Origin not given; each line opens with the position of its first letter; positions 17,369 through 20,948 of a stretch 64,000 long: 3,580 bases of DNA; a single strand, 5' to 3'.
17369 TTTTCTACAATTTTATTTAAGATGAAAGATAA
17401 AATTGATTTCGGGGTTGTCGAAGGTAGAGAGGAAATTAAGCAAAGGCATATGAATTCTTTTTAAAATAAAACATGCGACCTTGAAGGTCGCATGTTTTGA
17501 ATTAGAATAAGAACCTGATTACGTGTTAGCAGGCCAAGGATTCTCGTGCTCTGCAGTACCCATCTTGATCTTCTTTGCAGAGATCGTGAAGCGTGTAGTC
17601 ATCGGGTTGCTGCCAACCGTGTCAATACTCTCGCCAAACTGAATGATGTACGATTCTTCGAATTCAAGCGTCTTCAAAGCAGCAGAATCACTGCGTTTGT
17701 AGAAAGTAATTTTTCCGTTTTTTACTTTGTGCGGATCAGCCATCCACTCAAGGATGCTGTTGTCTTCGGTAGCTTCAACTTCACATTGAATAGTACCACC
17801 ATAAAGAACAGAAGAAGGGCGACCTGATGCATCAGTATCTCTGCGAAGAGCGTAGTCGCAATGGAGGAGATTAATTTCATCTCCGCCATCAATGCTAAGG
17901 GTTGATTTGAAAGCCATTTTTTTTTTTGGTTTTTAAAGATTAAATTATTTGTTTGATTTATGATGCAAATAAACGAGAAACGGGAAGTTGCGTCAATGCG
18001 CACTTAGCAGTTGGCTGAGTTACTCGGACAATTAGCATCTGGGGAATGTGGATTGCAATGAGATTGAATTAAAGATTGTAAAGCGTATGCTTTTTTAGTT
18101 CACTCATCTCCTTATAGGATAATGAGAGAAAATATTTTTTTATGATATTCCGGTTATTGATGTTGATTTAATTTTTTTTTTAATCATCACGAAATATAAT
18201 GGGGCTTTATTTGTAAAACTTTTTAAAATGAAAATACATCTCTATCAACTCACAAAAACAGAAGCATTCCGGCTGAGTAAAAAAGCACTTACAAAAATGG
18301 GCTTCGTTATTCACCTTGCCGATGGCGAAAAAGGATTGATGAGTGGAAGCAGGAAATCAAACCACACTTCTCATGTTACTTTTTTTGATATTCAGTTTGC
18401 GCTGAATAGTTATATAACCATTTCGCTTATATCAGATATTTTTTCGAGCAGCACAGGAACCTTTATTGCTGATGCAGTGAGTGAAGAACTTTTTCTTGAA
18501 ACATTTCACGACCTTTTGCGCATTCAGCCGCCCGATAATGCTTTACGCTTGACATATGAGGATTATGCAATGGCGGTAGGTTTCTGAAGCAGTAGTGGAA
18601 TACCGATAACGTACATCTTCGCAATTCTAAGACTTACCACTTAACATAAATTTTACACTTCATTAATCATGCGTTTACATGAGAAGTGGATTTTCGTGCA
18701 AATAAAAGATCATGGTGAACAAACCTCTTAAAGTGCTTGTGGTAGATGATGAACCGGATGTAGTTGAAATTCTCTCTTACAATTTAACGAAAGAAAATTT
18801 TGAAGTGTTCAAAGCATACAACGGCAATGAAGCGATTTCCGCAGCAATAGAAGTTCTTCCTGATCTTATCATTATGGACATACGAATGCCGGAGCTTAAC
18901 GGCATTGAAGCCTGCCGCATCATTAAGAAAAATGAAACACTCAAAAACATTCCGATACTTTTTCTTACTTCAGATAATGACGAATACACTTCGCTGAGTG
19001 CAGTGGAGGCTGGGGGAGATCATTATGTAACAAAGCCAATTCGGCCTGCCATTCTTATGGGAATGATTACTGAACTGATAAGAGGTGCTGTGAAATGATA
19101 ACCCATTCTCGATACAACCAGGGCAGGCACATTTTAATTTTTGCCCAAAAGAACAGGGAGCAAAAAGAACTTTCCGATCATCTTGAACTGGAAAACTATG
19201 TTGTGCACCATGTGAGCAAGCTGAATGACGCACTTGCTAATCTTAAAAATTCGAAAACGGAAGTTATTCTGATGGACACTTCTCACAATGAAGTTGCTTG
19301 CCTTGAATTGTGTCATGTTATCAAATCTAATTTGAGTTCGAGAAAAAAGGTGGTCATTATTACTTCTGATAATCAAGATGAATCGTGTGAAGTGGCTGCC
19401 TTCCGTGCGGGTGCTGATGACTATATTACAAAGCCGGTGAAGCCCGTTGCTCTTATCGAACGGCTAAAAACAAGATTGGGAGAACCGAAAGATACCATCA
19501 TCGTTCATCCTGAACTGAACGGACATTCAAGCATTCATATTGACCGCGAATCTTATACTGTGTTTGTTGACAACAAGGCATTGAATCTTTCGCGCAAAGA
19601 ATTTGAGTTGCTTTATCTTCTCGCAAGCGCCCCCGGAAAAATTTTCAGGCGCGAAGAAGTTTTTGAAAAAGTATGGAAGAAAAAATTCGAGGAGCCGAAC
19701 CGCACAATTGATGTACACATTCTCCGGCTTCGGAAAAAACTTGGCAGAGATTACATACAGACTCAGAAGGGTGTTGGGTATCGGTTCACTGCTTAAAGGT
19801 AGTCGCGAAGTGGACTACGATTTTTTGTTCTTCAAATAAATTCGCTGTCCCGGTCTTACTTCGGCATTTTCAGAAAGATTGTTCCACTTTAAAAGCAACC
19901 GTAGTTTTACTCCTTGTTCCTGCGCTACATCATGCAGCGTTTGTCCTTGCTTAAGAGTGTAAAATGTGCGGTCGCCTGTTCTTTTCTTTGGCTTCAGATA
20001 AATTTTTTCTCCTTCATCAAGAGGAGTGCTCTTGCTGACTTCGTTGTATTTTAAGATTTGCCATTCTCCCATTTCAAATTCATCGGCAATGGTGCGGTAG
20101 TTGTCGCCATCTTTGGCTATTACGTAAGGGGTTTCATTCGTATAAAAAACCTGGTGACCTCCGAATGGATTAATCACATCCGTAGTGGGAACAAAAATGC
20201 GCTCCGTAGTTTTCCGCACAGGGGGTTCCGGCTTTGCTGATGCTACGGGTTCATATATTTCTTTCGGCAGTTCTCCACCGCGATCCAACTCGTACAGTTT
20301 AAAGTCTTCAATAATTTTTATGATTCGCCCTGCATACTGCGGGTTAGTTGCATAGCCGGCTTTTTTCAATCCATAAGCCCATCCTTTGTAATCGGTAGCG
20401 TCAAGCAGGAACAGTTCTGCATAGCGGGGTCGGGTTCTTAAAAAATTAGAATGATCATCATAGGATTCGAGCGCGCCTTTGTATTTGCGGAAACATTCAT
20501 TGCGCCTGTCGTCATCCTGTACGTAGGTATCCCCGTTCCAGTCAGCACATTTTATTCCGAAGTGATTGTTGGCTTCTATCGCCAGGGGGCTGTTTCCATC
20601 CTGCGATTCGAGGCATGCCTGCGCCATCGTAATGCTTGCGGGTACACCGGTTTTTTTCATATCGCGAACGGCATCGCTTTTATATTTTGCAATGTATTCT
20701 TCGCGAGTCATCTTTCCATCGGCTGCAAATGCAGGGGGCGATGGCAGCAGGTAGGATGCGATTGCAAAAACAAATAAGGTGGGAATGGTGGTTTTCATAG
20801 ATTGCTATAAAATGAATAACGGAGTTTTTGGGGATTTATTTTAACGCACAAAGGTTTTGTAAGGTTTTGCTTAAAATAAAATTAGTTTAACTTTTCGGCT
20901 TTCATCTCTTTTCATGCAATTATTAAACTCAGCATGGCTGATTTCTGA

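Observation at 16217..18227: Orphan Hcp/TssD-like tube gene with a 287-aa unknown neighbour in an AT-rich islet, with no other T6SS genes nearby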

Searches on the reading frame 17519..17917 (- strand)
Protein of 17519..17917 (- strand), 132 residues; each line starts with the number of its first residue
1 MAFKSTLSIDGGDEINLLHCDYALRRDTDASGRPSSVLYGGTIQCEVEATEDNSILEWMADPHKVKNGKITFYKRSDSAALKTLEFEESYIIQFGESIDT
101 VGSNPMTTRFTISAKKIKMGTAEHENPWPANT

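Call 3: search_protein_families(library=pfam, proteins=[window:17519-17917:-], max_evalue=1)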
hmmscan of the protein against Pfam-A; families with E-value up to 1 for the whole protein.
window:17519-17917:- (132 aa): 1 family
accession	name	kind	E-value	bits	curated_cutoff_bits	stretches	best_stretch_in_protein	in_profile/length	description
PF17642.6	TssD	-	2.7e-46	157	25.8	1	1-129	1-128/128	Hemolysin coregulated protein Hcp (TssD)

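Call 4: search_protein_families(library=ncbifam, proteins=[window:17519-17917:-], max_evalue=1)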
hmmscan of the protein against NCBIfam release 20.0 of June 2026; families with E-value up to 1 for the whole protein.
window:17519-17917:- (132 aa): 1 family
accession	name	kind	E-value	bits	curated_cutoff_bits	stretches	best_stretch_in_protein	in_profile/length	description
TIGR00061.1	L21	equivalog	0.15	12.4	43.7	0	55-120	3-66/101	50S ribosomal protein L21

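Call 19: find_related_loci(query=window:17519-17917:-, collection=genome_contigs, flank=10000)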
Query window:17519-17917:- (132 aa) in genome_contigs; peptide patterns used: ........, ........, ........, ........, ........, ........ (x = any residue, [..] = any of these).
219 stretches matched a pattern; 4 encode a relative of the query (tblastn E <= 1e-3); 4 distinct loci.
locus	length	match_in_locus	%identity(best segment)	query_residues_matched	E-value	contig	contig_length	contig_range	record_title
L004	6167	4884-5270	58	1-129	8e-53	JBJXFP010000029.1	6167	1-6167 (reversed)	MAG: Flavobacteriales bacterium isolate F1F2.bin.436 k127_7189022, whole genome shotgun sequence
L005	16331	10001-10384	42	2-129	1e-31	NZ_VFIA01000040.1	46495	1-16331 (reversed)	Spirosoma utsteinense strain LMG 31447 Contig00040, whole genome shotgun sequence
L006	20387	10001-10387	41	1-129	7e-32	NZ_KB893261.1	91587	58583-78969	Spirosoma luteum DSM 19990 B156DRAFT_scaffold_23.24, whole genome shotgun sequence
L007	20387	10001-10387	40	1-129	5e-31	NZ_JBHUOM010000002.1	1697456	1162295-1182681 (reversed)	Spirosoma flavum strain KCTC 52490 platanus_K_17_124_2, whole genome shotgun sequence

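Call 39: list_cluster_members(proteins=[window:17519-17917:-, window:16458-17321:-, window:15017-16216:+, window:18228-18587:+])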
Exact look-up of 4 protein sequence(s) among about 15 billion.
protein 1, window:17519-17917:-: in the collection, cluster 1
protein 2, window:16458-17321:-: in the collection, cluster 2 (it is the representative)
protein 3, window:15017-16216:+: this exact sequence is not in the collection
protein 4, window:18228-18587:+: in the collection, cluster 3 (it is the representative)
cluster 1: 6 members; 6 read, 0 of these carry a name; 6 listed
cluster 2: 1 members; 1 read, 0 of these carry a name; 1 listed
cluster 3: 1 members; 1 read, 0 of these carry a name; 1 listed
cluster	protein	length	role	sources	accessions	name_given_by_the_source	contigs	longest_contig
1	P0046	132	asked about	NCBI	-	-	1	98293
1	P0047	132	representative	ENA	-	-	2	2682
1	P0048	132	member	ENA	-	-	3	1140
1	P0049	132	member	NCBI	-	-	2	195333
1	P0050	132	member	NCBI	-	-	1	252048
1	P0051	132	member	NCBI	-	-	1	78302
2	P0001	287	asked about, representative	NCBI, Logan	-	-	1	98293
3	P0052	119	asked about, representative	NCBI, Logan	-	-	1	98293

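Call 40: find_encoding_contigs(protein=P0050, flank=10000, max_places=3)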
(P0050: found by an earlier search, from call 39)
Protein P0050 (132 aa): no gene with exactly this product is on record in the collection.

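Call 53: find_encoding_contigs(protein=P0047, flank=10000, max_places=4)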
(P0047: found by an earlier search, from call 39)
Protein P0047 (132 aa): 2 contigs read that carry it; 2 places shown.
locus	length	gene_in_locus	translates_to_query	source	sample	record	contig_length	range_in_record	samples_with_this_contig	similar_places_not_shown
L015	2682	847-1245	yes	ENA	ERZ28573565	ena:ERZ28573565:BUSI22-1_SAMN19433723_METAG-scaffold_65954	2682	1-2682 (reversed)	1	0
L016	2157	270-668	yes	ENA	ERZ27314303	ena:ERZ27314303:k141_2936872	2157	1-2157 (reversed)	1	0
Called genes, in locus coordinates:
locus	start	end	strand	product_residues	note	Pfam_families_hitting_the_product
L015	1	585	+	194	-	?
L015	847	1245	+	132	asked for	PF17642:TssD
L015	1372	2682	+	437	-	?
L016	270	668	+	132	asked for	PF17642:TssD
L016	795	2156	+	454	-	?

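Call 54: search_protein_families(library=pfam, proteins=[L015:1-585:+, L015:1372-2682:+, L016:795-2156:+], max_evalue=0.01)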
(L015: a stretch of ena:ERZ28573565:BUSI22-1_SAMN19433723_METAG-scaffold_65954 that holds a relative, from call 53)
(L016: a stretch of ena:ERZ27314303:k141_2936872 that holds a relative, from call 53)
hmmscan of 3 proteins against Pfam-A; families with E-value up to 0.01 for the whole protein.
L015:1-585:+ (194 aa): 2 families
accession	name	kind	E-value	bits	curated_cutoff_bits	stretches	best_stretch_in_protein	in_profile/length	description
PF03880.21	DbpA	-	1.3e-25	89.7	25.6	1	120-190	1-71/72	DbpA RNA binding domain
PF25399.1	DeaD_dimer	-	2.1e-06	28.1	23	1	8-61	1-55/67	RNA helicase DeaD dimerization domain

L015:1372-2682:+ (437 aa): 2 families
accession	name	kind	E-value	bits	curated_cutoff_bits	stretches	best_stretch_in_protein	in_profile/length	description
PF04717.18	Phage_base_V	-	1.4e-18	67.4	23.8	1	370-437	2-69/75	Type VI secretion system/phage-baseplate injector OB domain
PF05954.17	Phage_GPD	-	1.9e-14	54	30.1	1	56-335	22-300/305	Phage tail baseplate hub (GPD)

L016:795-2156:+ (454 aa): 2 families
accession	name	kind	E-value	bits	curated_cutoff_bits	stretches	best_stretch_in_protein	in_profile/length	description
PF04717.18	Phage_base_V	-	1e-18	67.9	23.8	1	370-437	2-69/75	Type VI secretion system/phage-baseplate injector OB domain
PF05954.17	Phage_GPD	-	2.1e-14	53.9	30.1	1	56-335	22-300/305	Phage tail baseplate hub (GPD)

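Call 58: find_related_loci(query=window:17519-17917:-, collection=metagenome_contigs, flank=10000)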
Query window:17519-17917:- (132 aa) in metagenome_contigs; peptide patterns used: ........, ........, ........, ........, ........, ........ (x = any residue, [..] = any of these).
240 stretches matched a pattern; 1 encode a relative of the query (tblastn E <= 1e-3); 1 distinct loci.
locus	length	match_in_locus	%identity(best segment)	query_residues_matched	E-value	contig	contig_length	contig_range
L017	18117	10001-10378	36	2-128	1e-30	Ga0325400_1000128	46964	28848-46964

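Call 69: search_solved_structures(query=A5, max_evalue=0.01)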
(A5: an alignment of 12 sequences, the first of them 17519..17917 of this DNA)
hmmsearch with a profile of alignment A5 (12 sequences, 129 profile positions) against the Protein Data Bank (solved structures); distinct sequences matched with E-value up to 0.01: 5.
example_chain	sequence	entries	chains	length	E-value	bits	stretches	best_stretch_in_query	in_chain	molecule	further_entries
6bdc_A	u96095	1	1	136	2.4e-47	163.3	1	1-128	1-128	Hcp1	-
7yw0_A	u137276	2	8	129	5.6e-45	155.6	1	1-128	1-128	Bacterodales T6SS protein TssD (Hcp)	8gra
9qwl_A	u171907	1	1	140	7.6e-45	155.2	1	1-128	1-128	Bacterodales T6SS protein TssD (Hcp)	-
9vnd_B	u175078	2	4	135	3.7e-16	62.4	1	5-128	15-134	Bacteroides fragilis NCTC9343 T6SS Hcp3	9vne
9vnd_C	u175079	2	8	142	1.8e-15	60.2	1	11-128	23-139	Bacteroides fragilis NCTC9343 T6SS Hcp2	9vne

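Call 83: search_solved_structures(query=window:17519-17917:-, max_evalue=0.001, show_alignments=2)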
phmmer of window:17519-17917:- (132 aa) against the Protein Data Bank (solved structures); distinct sequences matched with E-value up to 0.001: 5.
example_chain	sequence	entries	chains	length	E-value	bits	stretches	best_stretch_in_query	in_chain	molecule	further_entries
9qwl_A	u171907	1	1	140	5.7e-35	123.4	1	1-130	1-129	Bacterodales T6SS protein TssD (Hcp)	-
7yw0_A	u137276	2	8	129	6.6e-35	123.2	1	1-129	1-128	Bacterodales T6SS protein TssD (Hcp)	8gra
6bdc_A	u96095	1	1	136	5.8e-30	107.2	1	1-129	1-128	Hcp1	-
9vnd_C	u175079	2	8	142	4.5e-09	39.7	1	12-131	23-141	Bacteroides fragilis NCTC9343 T6SS Hcp2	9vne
9vnd_B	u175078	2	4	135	8e-06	29.2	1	11-128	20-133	Bacteroides fragilis NCTC9343 T6SS Hcp3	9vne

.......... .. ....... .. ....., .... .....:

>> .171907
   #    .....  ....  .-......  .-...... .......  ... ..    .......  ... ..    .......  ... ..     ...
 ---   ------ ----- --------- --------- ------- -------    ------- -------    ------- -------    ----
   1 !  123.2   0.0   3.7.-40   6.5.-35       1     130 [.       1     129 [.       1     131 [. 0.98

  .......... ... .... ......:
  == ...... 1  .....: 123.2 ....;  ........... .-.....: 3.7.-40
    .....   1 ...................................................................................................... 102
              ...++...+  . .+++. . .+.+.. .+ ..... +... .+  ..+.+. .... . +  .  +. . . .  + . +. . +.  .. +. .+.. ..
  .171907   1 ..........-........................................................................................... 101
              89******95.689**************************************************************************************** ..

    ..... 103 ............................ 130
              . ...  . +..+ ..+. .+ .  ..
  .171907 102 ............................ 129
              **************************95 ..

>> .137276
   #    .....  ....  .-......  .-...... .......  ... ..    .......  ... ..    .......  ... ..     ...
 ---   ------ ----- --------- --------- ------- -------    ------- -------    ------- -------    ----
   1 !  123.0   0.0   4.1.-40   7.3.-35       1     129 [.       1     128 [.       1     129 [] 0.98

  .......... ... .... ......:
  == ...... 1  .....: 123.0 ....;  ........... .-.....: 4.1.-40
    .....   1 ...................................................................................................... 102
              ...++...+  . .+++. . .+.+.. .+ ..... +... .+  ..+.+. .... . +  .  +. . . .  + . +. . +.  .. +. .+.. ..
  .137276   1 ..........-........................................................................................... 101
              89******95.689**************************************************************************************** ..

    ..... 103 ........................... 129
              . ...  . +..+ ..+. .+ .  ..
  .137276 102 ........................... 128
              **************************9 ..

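Call 90: search_protein_families(library=phrogs, proteins=[window:17519-17917:-], max_evalue=0.01)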
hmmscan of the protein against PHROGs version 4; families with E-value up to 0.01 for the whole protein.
window:17519-17917:- (132 aa): 0 families

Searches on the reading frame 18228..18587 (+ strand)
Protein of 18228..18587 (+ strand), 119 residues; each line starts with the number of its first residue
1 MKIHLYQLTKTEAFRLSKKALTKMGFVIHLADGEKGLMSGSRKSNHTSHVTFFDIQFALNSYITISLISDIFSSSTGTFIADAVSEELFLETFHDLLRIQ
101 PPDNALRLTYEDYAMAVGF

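Call 3: search_protein_families(library=pfam, proteins=[window:18228-18587:+], max_evalue=1)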
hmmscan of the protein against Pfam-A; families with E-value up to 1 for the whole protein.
window:18228-18587:+ (119 aa): 0 families

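Call 4: search_protein_families(library=ncbifam, proteins=[window:18228-18587:+], max_evalue=1)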
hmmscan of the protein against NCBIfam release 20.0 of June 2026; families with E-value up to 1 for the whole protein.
window:18228-18587:+ (119 aa): 0 families

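Call 54: search_protein_families(library=pfam, proteins=[L015:1-585:+, L015:1372-2682:+, L016:795-2156:+], max_evalue=0.01)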
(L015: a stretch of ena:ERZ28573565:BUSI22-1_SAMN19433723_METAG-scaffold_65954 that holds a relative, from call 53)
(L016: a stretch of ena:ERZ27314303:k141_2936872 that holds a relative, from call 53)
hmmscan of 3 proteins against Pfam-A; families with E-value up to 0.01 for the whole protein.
L015:1-585:+ (194 aa): 2 families
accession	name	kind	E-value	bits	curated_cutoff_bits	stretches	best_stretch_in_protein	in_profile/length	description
PF03880.21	DbpA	-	1.3e-25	89.7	25.6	1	120-190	1-71/72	DbpA RNA binding domain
PF25399.1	DeaD_dimer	-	2.1e-06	28.1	23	1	8-61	1-55/67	RNA helicase DeaD dimerization domain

L015:1372-2682:+ (437 aa): 2 families
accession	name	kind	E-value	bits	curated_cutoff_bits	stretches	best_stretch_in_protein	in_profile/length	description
PF04717.18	Phage_base_V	-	1.4e-18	67.4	23.8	1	370-437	2-69/75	Type VI secretion system/phage-baseplate injector OB domain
PF05954.17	Phage_GPD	-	1.9e-14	54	30.1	1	56-335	22-300/305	Phage tail baseplate hub (GPD)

L016:795-2156:+ (454 aa): 2 families
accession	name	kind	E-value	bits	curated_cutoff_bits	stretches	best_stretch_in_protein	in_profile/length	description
PF04717.18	Phage_base_V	-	1e-18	67.9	23.8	1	370-437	2-69/75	Type VI secretion system/phage-baseplate injector OB domain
PF05954.17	Phage_GPD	-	2.1e-14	53.9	30.1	1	56-335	22-300/305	Phage tail baseplate hub (GPD)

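Call 70: search_protein_families(library=padloc, proteins=[window:18228-18587:+], max_evalue=0.01)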
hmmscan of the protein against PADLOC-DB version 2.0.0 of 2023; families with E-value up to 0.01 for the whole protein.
window:18228-18587:+ (119 aa): 0 families

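Call 90: search_protein_families(library=phrogs, proteins=[window:18228-18587:+], max_evalue=0.01)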
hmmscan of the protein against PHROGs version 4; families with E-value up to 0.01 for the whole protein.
window:18228-18587:+ (119 aa): 0 families

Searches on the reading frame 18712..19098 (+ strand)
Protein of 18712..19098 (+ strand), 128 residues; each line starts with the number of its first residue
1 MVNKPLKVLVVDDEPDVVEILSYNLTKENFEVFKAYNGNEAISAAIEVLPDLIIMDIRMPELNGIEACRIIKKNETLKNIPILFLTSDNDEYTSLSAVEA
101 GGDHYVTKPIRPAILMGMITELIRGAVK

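Call 3: search_protein_families(library=pfam, proteins=[window:18712-19098:+], max_evalue=1)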
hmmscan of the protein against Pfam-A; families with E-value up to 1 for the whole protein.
window:18712-19098:+ (128 aa): 2 families
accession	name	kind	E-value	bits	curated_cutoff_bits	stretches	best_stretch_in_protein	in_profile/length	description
PF00072.30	Response_reg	-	3.7e-27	95.1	30.2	1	8-119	1-110/111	Response regulator receiver domain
PF23198.2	PDE8A_N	-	9.4e-05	22.8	29.6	1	4-101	8-110/147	PDE8A-like, N-terminal domain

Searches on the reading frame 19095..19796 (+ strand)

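Call 3: search_protein_families(library=pfam, proteins=[window:19095-19796:+], max_evalue=1)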
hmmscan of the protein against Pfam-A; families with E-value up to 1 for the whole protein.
window:19095-19796:+ (233 aa): 9 families
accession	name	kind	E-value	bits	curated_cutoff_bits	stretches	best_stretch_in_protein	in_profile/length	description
PF00486.34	Trans_reg_C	-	9.2e-24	83.8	26.2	1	161-231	2-77/77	Transcriptional regulatory protein, C terminal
PF00072.30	Response_reg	-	2.5e-14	53.8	30.2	1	23-124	11-110/111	Response regulator receiver domain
PF20161.5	VpsR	-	0.00019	21.6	23.7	1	10-121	10-117/121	VpsR domain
PF23198.2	PDE8A_N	-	0.00075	19.9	29.6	1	7-94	7-95/147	PDE8A-like, N-terminal domain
PF13578.12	Methyltransf_24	-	0.0012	20.1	26.3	1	7-81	20-95/105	Methyltransferase domain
PF21695.3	GlnR_1st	-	0.0026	18.1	27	1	14-120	4-103/111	Transcription regulator GlnR, N-terminal domain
PF16968.11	TadZ_N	-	0.0058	16.8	26.4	1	41-128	34-123/133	Pilus assembly protein TadZ N-terminal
PF16189.11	Creatinase_N_2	-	0.0079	16.7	29.7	1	12-73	76-137/161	Creatinase/Prolidase N-terminal domain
PF22232.2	TraI_hel_assoc_N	-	0.22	12.6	27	1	8-48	21-61/99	TraI helicase-associated ssDNA bd, N-terminal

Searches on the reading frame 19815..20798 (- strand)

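Call 3: search_protein_families(library=pfam, proteins=[window:19815-20798:-], max_evalue=1)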
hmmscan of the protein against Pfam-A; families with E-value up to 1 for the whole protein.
window:19815-20798:- (327 aa): 6 families
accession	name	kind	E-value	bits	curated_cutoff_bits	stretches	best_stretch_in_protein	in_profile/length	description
PF01832.25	Glucosaminidase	-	2e-37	129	30.2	1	42-168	3-123/123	Mannosyl-glycoprotein endo-beta-N-acetylglucosaminidase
PF01476.26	LysM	-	1.1e-12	48.1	20.9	2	280-322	1-42/43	LysM domain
PF23473.1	LysM3_LYK4_5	-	0.00069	20.1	29.3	1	229-257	8-36/48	LYK4/5 LysM3 domain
PF23472.1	LysM2_CERK1_LYK3_4_5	-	0.0095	16.3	27.4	0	218-241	1-25/56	LYK3/4/5 LysM2 domain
PF23577.1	LysM_RLK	-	0.015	15.7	27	1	280-307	3-30/44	LysM domain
PF23446.1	LysM1_NFP_LYK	-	0.057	14.7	36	0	233-266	17-51/60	NFP/LYK LysM1 domain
